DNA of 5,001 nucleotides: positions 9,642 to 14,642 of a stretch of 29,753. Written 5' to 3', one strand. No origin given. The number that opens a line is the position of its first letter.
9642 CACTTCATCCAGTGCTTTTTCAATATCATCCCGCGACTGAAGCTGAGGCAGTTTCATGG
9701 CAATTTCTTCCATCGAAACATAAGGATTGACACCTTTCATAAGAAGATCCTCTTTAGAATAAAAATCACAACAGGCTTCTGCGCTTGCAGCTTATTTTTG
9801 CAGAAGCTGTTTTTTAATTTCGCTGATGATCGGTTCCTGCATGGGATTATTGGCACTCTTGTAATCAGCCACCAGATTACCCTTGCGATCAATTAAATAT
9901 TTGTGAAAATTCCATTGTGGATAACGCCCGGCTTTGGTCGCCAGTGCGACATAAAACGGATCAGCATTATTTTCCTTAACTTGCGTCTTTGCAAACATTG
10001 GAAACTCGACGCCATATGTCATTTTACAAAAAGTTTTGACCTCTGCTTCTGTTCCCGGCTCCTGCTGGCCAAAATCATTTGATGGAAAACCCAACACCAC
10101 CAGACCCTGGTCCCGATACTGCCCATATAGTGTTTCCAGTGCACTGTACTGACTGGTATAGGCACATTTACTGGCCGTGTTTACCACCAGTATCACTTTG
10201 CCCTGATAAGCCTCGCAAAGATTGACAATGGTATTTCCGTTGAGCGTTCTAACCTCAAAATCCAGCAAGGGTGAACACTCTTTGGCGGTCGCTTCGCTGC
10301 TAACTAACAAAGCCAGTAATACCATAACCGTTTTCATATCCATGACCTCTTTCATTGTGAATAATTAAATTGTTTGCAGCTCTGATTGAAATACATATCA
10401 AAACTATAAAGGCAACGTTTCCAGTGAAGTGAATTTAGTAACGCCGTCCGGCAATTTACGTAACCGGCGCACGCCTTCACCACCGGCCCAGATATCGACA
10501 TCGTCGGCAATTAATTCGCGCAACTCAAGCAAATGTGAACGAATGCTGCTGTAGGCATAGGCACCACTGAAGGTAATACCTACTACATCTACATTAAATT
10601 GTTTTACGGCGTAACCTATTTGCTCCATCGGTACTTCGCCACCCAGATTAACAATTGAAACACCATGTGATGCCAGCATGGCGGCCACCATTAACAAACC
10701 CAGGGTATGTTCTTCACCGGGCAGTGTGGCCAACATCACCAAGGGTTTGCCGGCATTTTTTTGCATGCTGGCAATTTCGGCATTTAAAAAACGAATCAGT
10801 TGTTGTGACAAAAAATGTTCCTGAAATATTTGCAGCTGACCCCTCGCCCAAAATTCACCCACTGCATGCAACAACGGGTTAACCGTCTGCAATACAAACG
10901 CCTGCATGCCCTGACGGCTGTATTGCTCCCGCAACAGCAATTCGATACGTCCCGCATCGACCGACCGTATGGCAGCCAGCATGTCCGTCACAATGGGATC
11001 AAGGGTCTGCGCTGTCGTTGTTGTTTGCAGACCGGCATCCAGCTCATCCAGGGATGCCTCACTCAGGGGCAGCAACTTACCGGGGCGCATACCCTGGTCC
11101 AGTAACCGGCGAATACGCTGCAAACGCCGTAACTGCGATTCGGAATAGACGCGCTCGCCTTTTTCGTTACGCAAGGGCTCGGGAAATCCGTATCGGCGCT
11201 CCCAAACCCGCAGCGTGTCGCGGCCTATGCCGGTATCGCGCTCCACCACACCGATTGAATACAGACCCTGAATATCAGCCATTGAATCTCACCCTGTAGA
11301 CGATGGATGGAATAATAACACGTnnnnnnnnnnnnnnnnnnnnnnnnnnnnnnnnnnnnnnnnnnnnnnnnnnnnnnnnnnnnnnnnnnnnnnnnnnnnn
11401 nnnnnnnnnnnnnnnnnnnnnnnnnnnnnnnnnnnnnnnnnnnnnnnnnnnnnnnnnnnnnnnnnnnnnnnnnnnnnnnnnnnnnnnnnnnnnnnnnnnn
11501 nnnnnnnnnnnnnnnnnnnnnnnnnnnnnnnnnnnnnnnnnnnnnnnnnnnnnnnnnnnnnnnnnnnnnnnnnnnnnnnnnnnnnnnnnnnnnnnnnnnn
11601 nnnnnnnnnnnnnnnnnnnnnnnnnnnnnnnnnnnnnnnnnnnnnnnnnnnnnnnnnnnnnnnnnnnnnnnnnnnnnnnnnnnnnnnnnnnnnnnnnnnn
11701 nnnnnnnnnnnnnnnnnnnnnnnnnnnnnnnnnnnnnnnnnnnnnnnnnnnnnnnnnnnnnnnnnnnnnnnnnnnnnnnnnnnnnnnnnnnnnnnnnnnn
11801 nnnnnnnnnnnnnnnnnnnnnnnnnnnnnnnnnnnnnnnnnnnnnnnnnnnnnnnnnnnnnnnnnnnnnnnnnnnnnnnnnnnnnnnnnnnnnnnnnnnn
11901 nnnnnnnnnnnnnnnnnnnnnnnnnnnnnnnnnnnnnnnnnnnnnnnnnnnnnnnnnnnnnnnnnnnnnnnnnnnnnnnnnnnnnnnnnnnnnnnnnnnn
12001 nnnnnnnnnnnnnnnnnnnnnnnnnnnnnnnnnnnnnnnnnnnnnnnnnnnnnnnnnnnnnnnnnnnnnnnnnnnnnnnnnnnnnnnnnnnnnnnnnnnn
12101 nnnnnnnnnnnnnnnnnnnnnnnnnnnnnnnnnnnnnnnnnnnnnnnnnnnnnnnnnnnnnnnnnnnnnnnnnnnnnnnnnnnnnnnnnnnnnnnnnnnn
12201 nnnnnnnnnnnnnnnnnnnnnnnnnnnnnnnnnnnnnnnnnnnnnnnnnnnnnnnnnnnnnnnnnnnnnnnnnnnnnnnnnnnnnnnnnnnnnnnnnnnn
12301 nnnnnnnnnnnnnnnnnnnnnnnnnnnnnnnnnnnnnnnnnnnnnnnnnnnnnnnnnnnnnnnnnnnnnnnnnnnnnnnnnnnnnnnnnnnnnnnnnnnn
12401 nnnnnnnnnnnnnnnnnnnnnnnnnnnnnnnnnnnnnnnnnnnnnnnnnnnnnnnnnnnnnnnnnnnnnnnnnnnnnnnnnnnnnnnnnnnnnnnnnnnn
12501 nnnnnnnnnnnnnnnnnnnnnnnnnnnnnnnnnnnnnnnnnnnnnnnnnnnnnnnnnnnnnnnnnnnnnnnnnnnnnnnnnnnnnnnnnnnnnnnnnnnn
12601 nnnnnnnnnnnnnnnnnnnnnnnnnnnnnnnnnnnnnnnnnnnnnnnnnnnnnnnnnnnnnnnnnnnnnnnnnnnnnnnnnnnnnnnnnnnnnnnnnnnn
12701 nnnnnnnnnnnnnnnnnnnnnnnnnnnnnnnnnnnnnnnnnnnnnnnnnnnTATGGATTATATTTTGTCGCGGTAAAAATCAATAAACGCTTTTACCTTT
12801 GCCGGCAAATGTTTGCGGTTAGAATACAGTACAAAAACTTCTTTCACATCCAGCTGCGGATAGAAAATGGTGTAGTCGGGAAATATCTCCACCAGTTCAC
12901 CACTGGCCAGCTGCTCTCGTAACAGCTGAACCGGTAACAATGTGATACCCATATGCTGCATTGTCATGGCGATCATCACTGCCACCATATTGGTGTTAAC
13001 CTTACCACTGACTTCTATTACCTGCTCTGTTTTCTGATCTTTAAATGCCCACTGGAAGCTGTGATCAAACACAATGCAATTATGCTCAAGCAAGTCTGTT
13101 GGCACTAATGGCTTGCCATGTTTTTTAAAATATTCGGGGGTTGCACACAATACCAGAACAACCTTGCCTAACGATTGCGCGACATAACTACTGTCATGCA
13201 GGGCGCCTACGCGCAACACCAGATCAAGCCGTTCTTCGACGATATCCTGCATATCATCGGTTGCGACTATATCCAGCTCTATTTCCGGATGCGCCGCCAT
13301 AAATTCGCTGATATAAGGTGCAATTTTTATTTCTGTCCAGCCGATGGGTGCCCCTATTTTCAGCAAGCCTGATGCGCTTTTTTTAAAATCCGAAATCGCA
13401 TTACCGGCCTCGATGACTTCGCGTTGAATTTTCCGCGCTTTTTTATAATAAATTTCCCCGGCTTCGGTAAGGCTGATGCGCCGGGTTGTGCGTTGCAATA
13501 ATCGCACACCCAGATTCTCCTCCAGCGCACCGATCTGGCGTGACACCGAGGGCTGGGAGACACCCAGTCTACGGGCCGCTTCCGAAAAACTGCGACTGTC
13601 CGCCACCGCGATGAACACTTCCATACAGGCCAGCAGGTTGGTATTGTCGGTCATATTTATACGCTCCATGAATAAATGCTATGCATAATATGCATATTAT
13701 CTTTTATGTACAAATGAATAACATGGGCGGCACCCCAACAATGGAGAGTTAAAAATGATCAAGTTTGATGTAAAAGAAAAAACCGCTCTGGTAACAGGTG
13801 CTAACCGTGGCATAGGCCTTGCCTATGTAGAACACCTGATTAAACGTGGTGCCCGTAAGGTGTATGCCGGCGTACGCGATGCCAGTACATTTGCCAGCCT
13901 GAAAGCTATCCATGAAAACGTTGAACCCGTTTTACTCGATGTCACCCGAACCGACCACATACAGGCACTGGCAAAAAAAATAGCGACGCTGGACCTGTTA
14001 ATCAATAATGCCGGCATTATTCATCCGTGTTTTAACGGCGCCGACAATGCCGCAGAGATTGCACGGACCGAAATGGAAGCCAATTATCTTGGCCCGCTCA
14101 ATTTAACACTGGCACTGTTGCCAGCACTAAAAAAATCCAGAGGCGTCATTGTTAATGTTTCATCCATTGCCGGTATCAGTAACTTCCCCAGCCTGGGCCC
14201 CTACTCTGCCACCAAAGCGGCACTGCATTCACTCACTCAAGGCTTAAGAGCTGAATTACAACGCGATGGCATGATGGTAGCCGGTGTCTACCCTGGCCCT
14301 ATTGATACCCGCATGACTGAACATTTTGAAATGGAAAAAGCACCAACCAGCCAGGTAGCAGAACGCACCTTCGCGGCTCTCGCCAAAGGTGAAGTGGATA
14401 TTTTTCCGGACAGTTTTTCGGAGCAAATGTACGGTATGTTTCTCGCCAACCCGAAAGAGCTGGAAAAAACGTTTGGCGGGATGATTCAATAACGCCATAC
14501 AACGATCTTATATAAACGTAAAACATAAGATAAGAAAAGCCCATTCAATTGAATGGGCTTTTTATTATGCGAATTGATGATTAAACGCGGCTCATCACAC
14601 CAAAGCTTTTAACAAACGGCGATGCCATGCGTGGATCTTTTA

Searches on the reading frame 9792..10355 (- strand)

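Call 7: search_protein_families(library=pfam, proteins=[window:9792-10355:-], max_evalue=0.001)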
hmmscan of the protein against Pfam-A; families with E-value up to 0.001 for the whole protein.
window:9792-10355:- (187 aa): 2 families
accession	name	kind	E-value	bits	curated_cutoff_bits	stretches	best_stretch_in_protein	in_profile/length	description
PF00255.25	GSHPx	-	1.3e-33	115.3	27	1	31-138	2-107/108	Glutathione peroxidase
PF00578.27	AhpC-TSA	-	4.8e-05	23.7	26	1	31-126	6-90/124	AhpC/TSA family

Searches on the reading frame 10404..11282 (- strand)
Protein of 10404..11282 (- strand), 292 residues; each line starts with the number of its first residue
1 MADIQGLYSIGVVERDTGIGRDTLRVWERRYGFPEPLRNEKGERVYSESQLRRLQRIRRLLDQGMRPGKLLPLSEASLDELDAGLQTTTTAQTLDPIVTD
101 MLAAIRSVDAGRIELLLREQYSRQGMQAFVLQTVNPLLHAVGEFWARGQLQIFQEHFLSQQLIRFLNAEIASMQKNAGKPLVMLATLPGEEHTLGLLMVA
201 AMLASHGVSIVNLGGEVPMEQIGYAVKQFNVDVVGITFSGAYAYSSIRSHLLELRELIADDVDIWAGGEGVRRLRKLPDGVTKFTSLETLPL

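Call 7: search_protein_families(library=pfam, proteins=[window:10404-11282:-], max_evalue=0.001)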
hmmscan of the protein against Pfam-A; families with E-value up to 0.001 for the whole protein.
window:10404-11282:- (292 aa): 4 families
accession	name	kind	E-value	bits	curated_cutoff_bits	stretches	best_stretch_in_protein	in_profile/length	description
PF13411.12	MerR_1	-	4.5e-15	55.9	21.6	1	8-66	1-58/69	MerR HTH family regulatory protein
PF02310.24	B12-binding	-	7.5e-14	52.1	32.1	1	182-271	3-91/121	B12 binding domain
PF02607.22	B12-binding_2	-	1.1e-05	25.9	23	1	100-160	4-64/74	B12 binding domain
PF00376.29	MerR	-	8.3e-05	22.8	28.2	1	9-46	1-38/38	MerR family regulatory protein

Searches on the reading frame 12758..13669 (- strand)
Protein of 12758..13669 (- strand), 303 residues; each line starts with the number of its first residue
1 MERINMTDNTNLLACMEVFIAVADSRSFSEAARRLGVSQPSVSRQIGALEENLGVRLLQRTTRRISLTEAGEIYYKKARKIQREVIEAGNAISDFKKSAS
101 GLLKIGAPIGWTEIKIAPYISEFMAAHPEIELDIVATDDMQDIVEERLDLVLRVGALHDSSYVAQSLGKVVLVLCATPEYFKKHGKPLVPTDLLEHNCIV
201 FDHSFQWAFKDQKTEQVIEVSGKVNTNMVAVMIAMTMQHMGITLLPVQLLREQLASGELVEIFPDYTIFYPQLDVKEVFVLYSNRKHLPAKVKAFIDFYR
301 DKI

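Call 7: search_protein_families(library=pfam, proteins=[window:12758-13669:-], max_evalue=0.001)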
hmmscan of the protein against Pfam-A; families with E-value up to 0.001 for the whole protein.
window:12758-13669:- (303 aa): 5 families
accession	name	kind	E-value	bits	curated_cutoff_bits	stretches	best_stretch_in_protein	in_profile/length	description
PF03466.25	LysR_substrate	-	1.6e-36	126.1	28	1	98-301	3-206/209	LysR substrate binding domain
PF00126.33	HTH_1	-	3.1e-25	88.3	26.6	1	16-72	4-60/60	Bacterial regulatory helix-turn-helix protein, lysR family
PF25213.1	HVO_A0261_N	-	7.1e-05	23.1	35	1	24-85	23-81/86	HVO_A0261 N-terminal domain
PF12840.13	HTH_20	-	0.00019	21.7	27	1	21-51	12-44/51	Helix-turn-helix domain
PF12802.13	MarR_2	-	0.0009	19.8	27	0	19-51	13-46/61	MarR family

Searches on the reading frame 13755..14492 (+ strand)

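Call 7: search_protein_families(library=pfam, proteins=[window:13755-14492:+], max_evalue=0.001)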
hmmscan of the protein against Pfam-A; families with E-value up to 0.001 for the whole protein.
window:13755-14492:+ (245 aa): 6 families
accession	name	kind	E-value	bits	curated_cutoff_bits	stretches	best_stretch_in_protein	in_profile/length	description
PF00106.31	adh_short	-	1.5e-43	149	26.6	1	9-191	1-190/195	short chain dehydrogenase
PF13561.12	adh_short_C2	-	7.9e-28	98.1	27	1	15-203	1-196/236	Enoyl-(Acyl carrier protein) reductase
PF08659.16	KR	-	1.6e-12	48.1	22.6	1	10-166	2-165/180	KR domain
PF01370.27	Epimerase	-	1.2e-07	31.8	20.9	1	11-169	1-161/240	NAD dependent epimerase/dehydratase family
PF13460.12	NAD_binding_10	-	2.1e-06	28.2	27.2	1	15-98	1-80/184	NAD(P)H-binding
PF23441.1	SDR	-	0.00042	20.2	27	0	151-226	164-237/258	SDR-like rossmann domain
